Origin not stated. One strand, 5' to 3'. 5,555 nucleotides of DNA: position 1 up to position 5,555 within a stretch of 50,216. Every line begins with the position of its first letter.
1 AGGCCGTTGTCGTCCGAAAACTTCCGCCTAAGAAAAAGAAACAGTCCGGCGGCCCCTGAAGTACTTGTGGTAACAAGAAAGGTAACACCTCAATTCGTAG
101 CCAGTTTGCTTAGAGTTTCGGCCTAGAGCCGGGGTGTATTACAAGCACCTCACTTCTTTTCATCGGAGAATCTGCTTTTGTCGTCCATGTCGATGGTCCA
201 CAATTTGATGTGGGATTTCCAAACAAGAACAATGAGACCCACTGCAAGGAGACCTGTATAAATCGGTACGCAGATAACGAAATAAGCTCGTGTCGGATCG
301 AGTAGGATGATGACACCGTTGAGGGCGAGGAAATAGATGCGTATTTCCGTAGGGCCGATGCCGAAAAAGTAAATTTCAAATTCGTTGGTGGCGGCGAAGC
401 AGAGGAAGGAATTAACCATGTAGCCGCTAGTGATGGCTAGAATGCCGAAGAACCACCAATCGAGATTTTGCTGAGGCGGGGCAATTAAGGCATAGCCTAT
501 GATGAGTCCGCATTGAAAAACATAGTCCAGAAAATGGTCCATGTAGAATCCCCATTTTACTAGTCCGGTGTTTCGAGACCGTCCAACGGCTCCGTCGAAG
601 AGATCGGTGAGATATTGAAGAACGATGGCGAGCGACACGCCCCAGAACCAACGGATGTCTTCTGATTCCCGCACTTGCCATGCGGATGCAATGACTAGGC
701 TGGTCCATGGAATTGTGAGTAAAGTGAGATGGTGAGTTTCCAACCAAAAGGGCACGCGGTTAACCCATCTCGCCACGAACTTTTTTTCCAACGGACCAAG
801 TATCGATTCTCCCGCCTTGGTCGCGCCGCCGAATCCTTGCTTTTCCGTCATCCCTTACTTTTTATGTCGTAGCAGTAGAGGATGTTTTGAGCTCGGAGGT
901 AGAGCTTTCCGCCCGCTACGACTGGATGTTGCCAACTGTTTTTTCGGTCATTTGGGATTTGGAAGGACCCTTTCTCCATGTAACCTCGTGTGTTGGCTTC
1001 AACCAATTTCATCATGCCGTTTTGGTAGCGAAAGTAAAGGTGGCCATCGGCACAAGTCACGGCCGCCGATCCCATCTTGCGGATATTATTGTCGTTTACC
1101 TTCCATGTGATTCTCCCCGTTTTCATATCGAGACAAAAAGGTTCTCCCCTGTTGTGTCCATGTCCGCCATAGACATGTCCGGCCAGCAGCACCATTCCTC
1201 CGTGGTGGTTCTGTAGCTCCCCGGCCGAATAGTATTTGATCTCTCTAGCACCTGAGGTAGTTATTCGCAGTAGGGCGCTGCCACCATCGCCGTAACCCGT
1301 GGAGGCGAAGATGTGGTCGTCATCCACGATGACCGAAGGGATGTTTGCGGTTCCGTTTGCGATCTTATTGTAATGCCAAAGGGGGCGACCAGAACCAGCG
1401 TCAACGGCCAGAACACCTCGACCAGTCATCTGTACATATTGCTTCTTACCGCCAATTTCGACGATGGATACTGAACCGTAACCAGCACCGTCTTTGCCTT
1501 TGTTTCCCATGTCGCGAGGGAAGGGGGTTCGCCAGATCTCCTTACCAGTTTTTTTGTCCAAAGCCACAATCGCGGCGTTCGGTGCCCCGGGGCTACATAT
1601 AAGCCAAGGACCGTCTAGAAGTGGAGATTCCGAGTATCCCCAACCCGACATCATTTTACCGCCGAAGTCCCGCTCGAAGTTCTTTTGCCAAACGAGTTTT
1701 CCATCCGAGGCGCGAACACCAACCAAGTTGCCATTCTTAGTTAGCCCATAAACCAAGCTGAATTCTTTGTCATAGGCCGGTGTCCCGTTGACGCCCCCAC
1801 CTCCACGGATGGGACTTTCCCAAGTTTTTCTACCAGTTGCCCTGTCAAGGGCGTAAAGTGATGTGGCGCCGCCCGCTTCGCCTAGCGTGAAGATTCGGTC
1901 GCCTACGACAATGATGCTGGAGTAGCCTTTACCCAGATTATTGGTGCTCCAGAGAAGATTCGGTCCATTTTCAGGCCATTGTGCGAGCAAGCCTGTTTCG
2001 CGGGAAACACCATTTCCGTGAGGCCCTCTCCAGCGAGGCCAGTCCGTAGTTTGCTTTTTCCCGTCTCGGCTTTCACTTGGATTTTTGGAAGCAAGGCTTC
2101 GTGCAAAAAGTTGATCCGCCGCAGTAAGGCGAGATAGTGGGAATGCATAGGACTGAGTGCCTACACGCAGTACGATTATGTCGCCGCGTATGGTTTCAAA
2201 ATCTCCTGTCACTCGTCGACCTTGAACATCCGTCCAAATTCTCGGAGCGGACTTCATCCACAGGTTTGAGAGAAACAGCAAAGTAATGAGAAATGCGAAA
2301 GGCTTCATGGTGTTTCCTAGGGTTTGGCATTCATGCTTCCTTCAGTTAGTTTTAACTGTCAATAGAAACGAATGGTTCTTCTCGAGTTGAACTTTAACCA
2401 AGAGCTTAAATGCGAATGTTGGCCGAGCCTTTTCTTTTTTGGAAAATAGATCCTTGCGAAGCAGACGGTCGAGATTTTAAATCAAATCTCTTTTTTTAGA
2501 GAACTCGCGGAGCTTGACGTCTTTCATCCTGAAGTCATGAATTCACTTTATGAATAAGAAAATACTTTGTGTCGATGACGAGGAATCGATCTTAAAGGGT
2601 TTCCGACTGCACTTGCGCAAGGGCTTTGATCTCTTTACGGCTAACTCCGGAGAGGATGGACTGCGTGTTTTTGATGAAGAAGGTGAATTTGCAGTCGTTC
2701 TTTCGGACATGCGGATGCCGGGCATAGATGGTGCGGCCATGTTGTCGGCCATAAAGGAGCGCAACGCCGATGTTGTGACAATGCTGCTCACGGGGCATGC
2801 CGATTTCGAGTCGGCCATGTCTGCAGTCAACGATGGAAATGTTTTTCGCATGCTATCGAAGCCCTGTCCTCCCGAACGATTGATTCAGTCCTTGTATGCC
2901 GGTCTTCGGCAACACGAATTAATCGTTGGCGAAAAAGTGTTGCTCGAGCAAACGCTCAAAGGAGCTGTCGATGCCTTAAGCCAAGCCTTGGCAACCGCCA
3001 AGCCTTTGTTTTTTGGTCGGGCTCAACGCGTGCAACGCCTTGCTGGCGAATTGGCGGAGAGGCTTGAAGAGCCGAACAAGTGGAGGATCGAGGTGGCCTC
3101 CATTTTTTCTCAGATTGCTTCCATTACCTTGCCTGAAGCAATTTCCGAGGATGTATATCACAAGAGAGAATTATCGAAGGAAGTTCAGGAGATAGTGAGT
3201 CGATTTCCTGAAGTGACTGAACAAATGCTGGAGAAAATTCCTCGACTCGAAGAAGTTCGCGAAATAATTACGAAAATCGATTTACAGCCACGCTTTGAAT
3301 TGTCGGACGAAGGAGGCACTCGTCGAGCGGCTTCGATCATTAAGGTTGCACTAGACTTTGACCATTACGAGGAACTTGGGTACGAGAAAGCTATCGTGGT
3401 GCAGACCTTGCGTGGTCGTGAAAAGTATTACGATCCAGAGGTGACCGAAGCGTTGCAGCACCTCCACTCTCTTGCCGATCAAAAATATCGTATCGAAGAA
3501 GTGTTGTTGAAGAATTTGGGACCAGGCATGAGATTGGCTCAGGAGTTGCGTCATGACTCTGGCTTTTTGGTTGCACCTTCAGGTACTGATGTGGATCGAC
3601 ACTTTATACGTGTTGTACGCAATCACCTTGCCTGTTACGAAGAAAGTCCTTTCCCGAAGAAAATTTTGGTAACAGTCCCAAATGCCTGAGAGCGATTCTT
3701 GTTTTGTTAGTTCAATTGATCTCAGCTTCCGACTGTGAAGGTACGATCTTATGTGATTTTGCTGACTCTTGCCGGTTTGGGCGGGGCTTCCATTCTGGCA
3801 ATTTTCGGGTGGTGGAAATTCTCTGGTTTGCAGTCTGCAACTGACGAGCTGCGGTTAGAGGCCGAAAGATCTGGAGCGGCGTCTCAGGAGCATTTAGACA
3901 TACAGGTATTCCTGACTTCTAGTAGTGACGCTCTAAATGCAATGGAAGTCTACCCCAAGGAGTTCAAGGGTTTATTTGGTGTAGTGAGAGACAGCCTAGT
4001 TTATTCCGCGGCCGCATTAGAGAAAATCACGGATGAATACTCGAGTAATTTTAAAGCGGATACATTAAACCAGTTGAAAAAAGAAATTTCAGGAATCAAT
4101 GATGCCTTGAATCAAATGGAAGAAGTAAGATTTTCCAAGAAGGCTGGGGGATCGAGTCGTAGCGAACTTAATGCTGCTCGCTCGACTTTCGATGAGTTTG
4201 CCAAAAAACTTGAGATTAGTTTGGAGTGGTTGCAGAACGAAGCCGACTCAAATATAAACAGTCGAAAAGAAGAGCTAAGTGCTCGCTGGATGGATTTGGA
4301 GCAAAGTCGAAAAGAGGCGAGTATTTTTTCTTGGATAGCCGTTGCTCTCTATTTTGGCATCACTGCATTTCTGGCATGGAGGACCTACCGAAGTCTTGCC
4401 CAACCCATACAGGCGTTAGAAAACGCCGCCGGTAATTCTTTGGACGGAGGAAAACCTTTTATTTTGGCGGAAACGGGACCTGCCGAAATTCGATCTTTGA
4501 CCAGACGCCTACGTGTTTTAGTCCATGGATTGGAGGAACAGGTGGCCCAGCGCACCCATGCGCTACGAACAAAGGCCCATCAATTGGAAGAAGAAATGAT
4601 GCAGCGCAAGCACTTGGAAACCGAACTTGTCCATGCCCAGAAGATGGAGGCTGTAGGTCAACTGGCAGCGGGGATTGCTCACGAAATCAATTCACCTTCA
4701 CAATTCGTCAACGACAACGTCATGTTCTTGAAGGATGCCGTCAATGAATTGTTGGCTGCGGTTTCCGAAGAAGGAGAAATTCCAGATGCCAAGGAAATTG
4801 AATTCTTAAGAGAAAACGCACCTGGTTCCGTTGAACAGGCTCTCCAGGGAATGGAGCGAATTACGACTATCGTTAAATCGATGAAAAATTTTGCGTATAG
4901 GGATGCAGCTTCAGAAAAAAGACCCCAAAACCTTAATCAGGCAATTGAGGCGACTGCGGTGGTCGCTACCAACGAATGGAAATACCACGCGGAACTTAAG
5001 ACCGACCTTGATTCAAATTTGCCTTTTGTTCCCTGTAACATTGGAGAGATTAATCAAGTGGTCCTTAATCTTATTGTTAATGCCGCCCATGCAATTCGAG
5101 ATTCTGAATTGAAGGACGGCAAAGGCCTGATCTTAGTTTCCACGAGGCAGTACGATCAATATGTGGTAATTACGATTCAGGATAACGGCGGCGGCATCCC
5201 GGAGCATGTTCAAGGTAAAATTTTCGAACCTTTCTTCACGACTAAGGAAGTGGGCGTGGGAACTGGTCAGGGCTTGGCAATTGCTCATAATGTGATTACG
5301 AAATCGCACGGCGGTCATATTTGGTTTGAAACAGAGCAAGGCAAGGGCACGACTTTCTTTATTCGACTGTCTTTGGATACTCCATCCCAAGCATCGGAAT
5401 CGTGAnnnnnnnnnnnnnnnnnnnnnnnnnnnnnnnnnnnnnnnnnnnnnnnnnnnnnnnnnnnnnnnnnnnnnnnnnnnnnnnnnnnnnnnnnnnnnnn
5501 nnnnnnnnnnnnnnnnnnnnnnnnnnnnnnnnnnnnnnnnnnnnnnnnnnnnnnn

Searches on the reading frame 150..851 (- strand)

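Call 65: search_protein_families(library=pfam, proteins=[window:150-851:-], max_evalue=0.001)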
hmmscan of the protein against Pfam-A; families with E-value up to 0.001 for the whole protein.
window:150-851:- (233 aa): 1 family
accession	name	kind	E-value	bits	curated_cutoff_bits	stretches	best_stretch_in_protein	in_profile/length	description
PF01066.26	CDP-OH_P_transf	-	1.5e-07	32.4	22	1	51-197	13-138/152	CDP-alcohol phosphatidyltransferase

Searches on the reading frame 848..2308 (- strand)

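Call 28: search_protein_families(library=pfam, proteins=[window:848-2308:-], max_evalue=0.001)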
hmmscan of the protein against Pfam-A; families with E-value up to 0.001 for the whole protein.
window:848-2308:- (486 aa): 3 families
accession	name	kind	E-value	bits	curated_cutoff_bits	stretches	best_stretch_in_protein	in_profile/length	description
PF13360.13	PQQ_2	-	1.3e-27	97.4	27.6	3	105-219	42-154/233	Outer membrane protein assembly factor BamB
PF13570.13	Beta-prop_ACSF4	-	4.8e-07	29.9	133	1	150-212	72-132/329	Beta-alanine-activating enzyme, beta-propeller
PF01011.28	PQQ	-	1.3e-06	27.8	26.7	0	242-314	64-141/595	Glucose/ethanol/alcohol dehydrogenase, beta-propeller domain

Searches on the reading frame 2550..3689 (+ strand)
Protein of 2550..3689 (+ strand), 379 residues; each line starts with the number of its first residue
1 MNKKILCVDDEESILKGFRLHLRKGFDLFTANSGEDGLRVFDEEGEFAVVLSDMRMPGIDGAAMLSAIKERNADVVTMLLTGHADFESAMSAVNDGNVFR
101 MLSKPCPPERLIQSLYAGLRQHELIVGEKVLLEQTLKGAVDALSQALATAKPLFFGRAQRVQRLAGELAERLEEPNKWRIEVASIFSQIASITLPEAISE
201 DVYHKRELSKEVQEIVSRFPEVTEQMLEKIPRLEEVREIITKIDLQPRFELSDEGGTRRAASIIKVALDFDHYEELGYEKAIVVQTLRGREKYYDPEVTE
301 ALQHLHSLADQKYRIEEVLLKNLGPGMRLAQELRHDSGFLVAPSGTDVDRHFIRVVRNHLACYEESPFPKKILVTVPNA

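Call 12: search_protein_families(library=pfam, proteins=[window:2550-3689:+], max_evalue=0.001)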
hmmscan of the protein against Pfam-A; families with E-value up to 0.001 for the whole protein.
window:2550-3689:+ (379 aa): 2 families
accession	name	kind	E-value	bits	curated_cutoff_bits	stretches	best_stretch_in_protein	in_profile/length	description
PF00072.30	Response_reg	-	1.9e-18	67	30.2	1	5-115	1-110/111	Response regulator receiver domain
PF13487.12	HD_5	-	4.2e-18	66.1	27.2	1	142-241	2-103/170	HD domain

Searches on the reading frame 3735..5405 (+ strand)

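Call 12: search_protein_families(library=pfam, proteins=[window:3735-5405:+], max_evalue=0.001)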
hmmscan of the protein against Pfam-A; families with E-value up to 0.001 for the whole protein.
window:3735-5405:+ (556 aa): 1 family
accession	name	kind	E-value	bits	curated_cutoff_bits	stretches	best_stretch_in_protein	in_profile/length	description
PF02518.31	HATPase_c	-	9.4e-24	84.4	26.4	1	439-548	6-110/111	Histidine kinase-, DNA gyrase B-, and HSP90-like ATPase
